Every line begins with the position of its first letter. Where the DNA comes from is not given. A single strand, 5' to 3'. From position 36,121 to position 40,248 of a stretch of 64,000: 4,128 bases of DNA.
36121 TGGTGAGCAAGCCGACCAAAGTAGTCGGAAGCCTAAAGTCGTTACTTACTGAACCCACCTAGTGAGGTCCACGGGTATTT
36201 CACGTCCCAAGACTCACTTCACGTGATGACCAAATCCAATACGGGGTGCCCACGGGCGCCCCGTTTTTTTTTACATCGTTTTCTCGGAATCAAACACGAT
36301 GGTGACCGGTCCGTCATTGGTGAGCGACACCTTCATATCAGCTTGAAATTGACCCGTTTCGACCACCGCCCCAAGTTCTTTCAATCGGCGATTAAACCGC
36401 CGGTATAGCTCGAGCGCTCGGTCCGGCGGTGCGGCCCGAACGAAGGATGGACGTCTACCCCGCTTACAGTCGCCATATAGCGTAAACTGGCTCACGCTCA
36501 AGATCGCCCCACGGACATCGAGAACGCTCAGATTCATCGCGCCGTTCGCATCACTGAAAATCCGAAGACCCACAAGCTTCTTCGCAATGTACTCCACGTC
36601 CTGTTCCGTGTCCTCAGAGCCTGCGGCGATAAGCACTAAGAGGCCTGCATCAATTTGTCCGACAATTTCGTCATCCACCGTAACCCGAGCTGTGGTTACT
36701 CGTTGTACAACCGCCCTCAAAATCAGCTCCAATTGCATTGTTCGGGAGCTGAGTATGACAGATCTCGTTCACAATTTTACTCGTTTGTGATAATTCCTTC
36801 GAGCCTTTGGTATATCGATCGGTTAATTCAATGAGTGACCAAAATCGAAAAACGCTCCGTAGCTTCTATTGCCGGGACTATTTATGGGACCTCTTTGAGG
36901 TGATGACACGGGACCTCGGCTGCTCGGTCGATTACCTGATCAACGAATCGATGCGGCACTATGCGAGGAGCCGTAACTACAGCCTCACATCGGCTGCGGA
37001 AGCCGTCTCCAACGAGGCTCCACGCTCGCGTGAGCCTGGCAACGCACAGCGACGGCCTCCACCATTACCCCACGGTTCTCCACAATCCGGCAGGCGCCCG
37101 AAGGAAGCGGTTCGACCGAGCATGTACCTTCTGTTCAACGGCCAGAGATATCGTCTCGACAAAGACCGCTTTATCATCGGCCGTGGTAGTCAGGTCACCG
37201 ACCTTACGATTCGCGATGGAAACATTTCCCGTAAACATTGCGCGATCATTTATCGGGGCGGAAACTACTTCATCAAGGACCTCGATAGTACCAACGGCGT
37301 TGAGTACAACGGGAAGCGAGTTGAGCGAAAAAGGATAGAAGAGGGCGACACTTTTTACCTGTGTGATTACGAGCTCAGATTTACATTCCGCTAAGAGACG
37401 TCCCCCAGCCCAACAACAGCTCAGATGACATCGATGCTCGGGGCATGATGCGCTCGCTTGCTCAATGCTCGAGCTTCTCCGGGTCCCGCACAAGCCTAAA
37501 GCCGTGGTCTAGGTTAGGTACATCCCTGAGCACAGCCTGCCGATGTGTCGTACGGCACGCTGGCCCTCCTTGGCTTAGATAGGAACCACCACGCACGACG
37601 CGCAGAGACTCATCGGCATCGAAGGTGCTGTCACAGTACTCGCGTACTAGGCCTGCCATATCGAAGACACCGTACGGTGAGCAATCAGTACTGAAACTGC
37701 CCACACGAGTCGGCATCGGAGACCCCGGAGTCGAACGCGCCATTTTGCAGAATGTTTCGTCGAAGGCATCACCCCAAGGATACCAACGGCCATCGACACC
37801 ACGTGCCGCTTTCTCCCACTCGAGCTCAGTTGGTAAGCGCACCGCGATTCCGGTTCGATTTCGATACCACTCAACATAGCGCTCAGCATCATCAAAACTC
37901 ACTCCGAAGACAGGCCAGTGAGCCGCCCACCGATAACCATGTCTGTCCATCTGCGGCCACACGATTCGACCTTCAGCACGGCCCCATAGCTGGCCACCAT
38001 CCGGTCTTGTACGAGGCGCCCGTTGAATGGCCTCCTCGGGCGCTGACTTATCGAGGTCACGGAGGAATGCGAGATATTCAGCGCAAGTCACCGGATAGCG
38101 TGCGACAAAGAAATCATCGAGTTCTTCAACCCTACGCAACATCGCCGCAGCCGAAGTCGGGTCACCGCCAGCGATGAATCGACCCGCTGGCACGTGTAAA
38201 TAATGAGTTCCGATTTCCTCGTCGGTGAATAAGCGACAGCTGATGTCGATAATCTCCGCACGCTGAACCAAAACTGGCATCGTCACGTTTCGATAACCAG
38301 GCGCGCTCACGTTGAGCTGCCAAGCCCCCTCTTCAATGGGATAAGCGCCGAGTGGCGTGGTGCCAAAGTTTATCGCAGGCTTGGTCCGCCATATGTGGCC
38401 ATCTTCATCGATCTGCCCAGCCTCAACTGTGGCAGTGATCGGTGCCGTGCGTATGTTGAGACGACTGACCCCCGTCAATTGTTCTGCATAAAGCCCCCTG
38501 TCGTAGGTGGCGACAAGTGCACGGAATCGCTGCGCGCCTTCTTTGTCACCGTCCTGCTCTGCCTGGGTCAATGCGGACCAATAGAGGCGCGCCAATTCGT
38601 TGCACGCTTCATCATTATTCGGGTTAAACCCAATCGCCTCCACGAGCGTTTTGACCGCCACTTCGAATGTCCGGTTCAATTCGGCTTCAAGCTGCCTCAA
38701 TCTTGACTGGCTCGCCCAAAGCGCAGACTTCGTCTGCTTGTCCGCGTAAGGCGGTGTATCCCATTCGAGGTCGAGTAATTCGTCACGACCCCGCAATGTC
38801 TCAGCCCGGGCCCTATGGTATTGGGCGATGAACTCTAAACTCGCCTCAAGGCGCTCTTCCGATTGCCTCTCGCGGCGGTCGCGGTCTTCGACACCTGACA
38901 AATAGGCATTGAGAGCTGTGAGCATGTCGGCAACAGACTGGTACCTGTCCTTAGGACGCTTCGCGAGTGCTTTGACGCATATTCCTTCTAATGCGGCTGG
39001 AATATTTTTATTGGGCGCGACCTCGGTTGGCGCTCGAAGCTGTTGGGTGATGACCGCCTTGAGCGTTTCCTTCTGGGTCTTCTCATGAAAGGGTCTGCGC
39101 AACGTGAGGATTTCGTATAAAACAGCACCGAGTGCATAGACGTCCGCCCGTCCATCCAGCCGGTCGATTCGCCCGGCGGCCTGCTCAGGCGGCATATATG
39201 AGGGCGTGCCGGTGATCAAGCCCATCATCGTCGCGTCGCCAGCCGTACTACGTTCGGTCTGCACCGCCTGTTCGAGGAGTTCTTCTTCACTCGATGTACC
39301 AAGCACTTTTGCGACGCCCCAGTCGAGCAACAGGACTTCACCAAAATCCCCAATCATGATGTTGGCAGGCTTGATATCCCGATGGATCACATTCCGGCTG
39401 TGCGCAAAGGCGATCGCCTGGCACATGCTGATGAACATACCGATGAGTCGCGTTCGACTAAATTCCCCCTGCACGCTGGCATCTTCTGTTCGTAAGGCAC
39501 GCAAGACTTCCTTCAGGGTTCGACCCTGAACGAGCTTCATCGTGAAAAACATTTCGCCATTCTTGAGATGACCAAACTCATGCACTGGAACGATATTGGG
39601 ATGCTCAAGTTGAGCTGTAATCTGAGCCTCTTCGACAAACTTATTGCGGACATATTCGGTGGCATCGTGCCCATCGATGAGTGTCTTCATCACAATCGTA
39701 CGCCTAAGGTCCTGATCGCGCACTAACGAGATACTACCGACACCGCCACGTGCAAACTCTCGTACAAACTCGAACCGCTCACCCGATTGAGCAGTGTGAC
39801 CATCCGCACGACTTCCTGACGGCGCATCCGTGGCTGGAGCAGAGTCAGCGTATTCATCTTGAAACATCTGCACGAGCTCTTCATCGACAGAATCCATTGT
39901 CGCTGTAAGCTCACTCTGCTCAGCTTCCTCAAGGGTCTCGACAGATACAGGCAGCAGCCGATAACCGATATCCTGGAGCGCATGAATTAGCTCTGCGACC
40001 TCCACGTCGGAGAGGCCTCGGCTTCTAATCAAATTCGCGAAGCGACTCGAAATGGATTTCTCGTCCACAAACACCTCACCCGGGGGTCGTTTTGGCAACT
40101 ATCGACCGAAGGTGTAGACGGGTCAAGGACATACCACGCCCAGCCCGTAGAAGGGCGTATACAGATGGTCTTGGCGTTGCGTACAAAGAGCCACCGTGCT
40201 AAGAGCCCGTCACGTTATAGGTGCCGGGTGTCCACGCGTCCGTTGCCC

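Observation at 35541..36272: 730-bp coding-poor gap ending in a strong bidirectional terminator: candidate small RNA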

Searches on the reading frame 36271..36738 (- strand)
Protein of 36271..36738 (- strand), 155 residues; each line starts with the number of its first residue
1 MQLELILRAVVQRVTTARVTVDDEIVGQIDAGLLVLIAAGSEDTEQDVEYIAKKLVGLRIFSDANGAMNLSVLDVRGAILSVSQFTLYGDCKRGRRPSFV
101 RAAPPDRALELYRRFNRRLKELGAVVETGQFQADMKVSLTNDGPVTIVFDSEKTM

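Call 10: search_protein_families(library=pfam, proteins=[window:36271-36738:-], max_evalue=0.01)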
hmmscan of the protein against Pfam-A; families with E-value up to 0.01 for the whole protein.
window:36271-36738:- (155 aa): 1 family
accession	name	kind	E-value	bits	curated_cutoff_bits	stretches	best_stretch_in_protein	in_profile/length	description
PF02580.21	Tyr_Deacylase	-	4.8e-59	199.3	25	1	8-150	1-144/144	D-Tyr-tRNA(Tyr) deacylase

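Call 11: find_related_loci(query=window:36274-36738:-, collection=genome_contigs, flank=3000)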
Query window:36274-36738:- (155 aa) in genome_contigs; peptide patterns used: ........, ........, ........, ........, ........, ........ (x = any residue, [..] = any of these).
599 stretches matched a pattern (row limit reached: there are more); 579 encode a relative of the query (tblastn E <= 1e-3); the best 80 are kept; 80 distinct loci.
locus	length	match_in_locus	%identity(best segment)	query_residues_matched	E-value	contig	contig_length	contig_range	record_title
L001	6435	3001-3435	62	7-151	2e-58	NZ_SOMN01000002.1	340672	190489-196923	Cohnella luojiensis strain CCTCC AB 208254 Scaffold2_1, whole genome shotgun sequence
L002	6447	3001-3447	58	7-155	2e-57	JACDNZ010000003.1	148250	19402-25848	MAG: Thermosipho sp. (in: Bacteria) isolate GB_MAG8_064 c_000000000099, whole genome shotgun sequence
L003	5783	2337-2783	56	5-153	2e-56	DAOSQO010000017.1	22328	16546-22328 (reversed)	MAG TPA_asm: Bacillota bacterium isolate AMR_MDS_2291 NODE_2511_length_22328_cov_5.387869, whole genome shotgun sequence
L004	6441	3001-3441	63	7-153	4e-56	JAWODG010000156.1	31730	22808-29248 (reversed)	MAG: Candidatus Brocadiia bacterium isolate BLK5-2.bin.122 k191_1776166, whole genome shotgun sequence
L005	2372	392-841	57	4-153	5e-56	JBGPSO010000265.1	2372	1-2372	MAG: Atribacterota bacterium isolate OBJ1_062018_130_16 k141_2175164_length_2372_cov_19.0780, whole genome shotgun seque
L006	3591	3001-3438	60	7-152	2e-55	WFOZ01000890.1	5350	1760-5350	MAG: Planctomycetaceae bacterium isolate S012_32 k151_403131, whole genome shotgun sequence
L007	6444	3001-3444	57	5-152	7e-55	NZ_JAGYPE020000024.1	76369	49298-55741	Neobacillus citreus strain FJAT-50051 scaffold24, whole genome shotgun sequence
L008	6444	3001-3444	61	6-153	6e-55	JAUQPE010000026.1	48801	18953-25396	MAG: Thermotogota bacterium isolate GMQP.bins.24.201705 NODE_330_length_48801_cov_36.1105, whole genome shotgun sequence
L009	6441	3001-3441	59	7-153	5e-55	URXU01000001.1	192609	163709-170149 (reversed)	uncultured Phascolarctobacterium sp. isolate UMGS1456 genome assembly, contig: NODE_3_length_192609_cov_11.248400, whole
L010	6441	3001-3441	59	7-153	5e-55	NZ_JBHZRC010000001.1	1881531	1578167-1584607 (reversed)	Niallia oryzisoli strain HQB-484 NODE_1_length_1881531_cov_105.596491, whole genome shotgun sequence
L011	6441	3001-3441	59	7-153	8e-55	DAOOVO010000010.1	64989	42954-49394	MAG TPA_asm: Pseudobacteroides sp. isolate AMR_MDS_2439 NODE_243_length_64989_cov_26.906982, whole genome shotgun sequen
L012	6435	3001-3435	57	7-151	2e-54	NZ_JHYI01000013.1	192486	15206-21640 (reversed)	Alkalihalobacillus bogoriensis ATCC BAA-922 T323DRAFT_scaffold00008.8_C, whole genome shotgun sequence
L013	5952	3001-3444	57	6-153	2e-54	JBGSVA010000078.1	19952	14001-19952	MAG: Thermodesulfobacteriota bacterium isolate JTS-AC446 k141_4169837, whole genome shotgun sequence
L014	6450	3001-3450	55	4-153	2e-54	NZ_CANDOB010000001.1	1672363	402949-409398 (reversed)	Alkalihalobacillus sp. CinArs1 NODE_1_length_1672363_cov_222.569, whole genome shotgun sequence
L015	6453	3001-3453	54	5-155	1e-54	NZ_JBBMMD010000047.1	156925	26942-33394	Tepidibacter sp. Z1-5 soapdenovo_K_105_48, whole genome shotgun sequence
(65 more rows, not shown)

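Call 13: find_encoding_contigs(protein=window:36271-36738:-, flank=3000, max_places=6)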
Protein window:36271-36738:- (155 aa): 3 contigs read that carry it; 3 places shown.
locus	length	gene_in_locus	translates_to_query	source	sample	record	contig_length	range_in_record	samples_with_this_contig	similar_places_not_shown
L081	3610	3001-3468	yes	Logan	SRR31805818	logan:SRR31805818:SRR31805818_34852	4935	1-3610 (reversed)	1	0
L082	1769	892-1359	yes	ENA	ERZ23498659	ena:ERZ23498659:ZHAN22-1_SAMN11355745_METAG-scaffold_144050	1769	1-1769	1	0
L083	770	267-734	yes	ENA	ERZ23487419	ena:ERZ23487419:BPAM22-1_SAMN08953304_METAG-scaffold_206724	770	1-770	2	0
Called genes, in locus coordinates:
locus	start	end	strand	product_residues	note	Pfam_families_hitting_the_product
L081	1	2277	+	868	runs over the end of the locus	PF00069:Pkinase, PF07714:PK_Tyr_Ser-Thr, PF03781:FGE-sulfatase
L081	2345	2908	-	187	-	PF16697:Yop-YscD_cpl, PF00498:FHA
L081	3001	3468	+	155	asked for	PF02580:Tyr_Deacylase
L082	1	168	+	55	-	?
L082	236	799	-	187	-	PF16697:Yop-YscD_cpl, PF00498:FHA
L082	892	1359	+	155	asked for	PF02580:Tyr_Deacylase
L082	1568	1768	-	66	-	?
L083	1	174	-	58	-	?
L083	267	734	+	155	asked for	PF02580:Tyr_Deacylase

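Call 14: find_homologous_proteins(query=window:36274-36738:-, max_evalue=1e-40)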
Query window:36274-36738:- (155 aa): 3988 proteins with E <= 1e-40 among 8000 candidates; the best 120 are listed.
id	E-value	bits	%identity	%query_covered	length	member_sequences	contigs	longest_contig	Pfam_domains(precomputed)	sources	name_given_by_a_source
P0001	6.5e-88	310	95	100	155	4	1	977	PF02580.22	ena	-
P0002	1.9e-87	309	96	100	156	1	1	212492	PF02580.22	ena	-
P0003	1.7e-86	305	94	100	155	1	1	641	PF02580.22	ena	-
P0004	3.0e-78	279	86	99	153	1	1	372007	PF02580.22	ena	-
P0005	1.6e-77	276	88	96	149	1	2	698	PF02580.22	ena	-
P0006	5.7e-54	200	64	96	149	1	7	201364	PF02580.22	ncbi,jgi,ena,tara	tara:strand:- start:467 stop:916 length:450 start_codon:yes stop_codon:yes gene_type:complete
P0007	2.0e-52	195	62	96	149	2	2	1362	PF02580.22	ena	-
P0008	9.6e-52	193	62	98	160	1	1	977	PF02580.22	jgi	jgi:D-tyrosyl-tRNA(Tyr) deacylase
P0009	2.1e-51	192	63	96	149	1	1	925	PF02580.22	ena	-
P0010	3.1e-51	191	63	96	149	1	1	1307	PF02580.22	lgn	-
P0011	4.2e-51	191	63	96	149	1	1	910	PF02580.22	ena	-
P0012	4.9e-51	191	59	96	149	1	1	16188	PF02580.22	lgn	-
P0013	5.3e-51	190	63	95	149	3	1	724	PF02580.22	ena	-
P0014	7.3e-51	190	61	96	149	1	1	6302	PF02580.22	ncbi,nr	ncbi:MAG TPA: D-aminoacyl-tRNA deacylase [Terriglobales bacterium]|nr:D-aminoacyl-tRNA deacylase [Te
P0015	8.0e-51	190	62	96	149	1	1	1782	PF02580.22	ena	-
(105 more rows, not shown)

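Call 16: find_encoding_contigs(protein=P0002, flank=6000, max_places=3)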
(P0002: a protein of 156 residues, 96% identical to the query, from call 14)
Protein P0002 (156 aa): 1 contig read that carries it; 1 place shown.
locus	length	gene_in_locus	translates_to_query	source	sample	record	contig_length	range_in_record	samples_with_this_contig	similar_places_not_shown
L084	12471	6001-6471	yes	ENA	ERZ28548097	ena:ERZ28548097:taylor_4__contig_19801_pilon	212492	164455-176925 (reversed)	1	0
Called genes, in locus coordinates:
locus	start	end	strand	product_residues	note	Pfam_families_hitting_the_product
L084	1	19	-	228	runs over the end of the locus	-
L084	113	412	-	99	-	-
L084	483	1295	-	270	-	PF00069:Pkinase, PF07714:PK_Tyr_Ser-Thr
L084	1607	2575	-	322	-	-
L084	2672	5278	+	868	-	PF00069:Pkinase, PF07714:PK_Tyr_Ser-Thr, PF03781:FGE-sulfatase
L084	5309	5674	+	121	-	-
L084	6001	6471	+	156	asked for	PF02580:Tyr_Deacylase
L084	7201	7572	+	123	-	PF00005:ABC_tran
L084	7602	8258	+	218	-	PF00005:ABC_tran (weak), PF08402:TOBE_2 (faint), PF17850:CysA_C_terminal (weak)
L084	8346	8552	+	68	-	-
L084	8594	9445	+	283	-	PF01547:SBP_bac_1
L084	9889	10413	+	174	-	-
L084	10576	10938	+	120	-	PF00528:BPD_transp_1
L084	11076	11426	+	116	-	-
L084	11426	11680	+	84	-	PF00528:BPD_transp_1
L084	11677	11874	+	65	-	-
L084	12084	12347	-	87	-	-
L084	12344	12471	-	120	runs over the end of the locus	-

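Call 17: find_encoding_contigs(protein=P0004, flank=6000, max_places=3)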
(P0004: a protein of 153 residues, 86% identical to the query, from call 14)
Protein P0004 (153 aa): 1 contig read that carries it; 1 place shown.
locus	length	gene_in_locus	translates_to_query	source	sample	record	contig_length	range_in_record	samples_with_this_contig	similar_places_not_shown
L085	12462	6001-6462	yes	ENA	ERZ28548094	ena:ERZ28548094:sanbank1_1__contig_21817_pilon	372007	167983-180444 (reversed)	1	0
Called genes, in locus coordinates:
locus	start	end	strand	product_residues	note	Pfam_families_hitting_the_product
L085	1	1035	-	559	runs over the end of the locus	PF00069:Pkinase (weak), PF08308:PEGA (faint)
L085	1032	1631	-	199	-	PF00069:Pkinase, PF07714:PK_Tyr_Ser-Thr, PF01636:APH (faint)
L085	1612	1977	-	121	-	PF14559:TPR_19 (weak)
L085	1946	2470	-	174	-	-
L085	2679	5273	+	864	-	PF00069:Pkinase, PF07714:PK_Tyr_Ser-Thr, PF03781:FGE-sulfatase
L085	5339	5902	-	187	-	PF16697:Yop-YscD_cpl, PF00498:FHA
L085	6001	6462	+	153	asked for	PF02580:Tyr_Deacylase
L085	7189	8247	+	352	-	PF00005:ABC_tran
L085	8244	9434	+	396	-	PF01547:SBP_bac_1, PF13416:SBP_bac_8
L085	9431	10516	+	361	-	-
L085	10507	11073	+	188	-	PF00528:BPD_transp_1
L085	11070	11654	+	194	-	PF00528:BPD_transp_1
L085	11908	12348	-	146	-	-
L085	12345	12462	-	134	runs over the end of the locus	-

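Call 18: find_encoding_contigs(protein=P0005, flank=3000, max_places=3)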
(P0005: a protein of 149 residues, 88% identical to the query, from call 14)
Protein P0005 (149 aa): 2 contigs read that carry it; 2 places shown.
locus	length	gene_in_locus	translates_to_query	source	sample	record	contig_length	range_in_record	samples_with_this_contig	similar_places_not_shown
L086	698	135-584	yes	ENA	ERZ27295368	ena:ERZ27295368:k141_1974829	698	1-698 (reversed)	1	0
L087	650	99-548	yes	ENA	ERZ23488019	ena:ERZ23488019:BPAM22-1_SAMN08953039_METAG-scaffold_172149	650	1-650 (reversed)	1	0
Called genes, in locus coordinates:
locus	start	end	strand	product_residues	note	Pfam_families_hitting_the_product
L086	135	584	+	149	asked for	PF02580:Tyr_Deacylase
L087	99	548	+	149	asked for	PF02580:Tyr_Deacylase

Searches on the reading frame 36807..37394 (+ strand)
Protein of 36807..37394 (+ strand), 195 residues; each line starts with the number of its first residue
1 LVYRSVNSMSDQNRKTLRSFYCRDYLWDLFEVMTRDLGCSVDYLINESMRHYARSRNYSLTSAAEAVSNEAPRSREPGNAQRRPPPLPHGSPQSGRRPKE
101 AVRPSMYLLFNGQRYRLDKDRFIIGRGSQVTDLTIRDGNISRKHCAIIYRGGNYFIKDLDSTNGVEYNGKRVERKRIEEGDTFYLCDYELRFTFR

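Call 10: search_protein_families(library=pfam, proteins=[window:36807-37394:+], max_evalue=0.01)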
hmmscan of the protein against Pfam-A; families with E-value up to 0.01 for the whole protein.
window:36807-37394:+ (195 aa): 2 families
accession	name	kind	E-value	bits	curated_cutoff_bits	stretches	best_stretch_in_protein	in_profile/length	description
PF00498.31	FHA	-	1.5e-16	61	20.7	1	123-185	2-66/67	FHA domain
PF16697.10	Yop-YscD_cpl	-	1.9e-12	47.7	33.2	1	111-192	8-90/94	Inner membrane component of T3SS, cytoplasmic domain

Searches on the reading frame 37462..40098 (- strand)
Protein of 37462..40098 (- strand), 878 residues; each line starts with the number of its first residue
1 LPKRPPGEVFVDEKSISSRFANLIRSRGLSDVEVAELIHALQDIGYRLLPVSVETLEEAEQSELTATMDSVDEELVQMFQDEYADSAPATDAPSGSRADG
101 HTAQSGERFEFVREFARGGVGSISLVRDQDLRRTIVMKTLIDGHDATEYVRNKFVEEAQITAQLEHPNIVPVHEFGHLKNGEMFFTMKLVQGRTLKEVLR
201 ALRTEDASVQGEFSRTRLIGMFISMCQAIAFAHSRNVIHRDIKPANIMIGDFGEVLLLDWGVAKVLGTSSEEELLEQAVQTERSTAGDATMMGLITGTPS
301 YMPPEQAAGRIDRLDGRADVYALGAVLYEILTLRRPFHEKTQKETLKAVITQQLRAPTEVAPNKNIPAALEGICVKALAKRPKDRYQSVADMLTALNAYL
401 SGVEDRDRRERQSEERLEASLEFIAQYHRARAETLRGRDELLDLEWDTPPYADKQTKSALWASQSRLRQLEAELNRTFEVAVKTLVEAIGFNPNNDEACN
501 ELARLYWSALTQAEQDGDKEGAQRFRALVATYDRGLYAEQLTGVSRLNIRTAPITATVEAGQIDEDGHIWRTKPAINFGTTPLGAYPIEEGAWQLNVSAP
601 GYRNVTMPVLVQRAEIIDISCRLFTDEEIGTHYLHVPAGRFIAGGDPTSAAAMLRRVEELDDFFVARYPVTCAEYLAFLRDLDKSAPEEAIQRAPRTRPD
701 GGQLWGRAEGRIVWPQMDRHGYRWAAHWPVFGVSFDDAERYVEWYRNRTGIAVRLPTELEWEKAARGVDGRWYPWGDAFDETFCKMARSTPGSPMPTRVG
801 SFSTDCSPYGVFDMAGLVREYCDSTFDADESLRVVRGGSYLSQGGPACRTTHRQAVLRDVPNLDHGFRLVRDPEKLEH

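Call 58: search_protein_families(library=pfam, proteins=[window:37462-40098:-], max_evalue=0.0001)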
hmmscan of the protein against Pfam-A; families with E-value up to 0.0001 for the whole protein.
window:37462-40098:- (878 aa): 4 families
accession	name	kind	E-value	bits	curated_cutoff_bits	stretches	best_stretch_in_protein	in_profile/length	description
PF00069.31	Pkinase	-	1.4e-37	130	31.7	1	111-387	3-253/263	Protein kinase domain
PF03781.23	FGE-sulfatase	-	5.5e-36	125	23.3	1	632-871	4-255/255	Sulfatase-modifying factor enzyme 1-like domain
PF07714.23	PK_Tyr_Ser-Thr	-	2.1e-24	86.7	23.1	1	127-386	23-249/258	Protein tyrosine and serine/threonine kinase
PF08308.17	PEGA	-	4.9e-05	23.6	20.8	0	577-623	21-67/71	PEGA domain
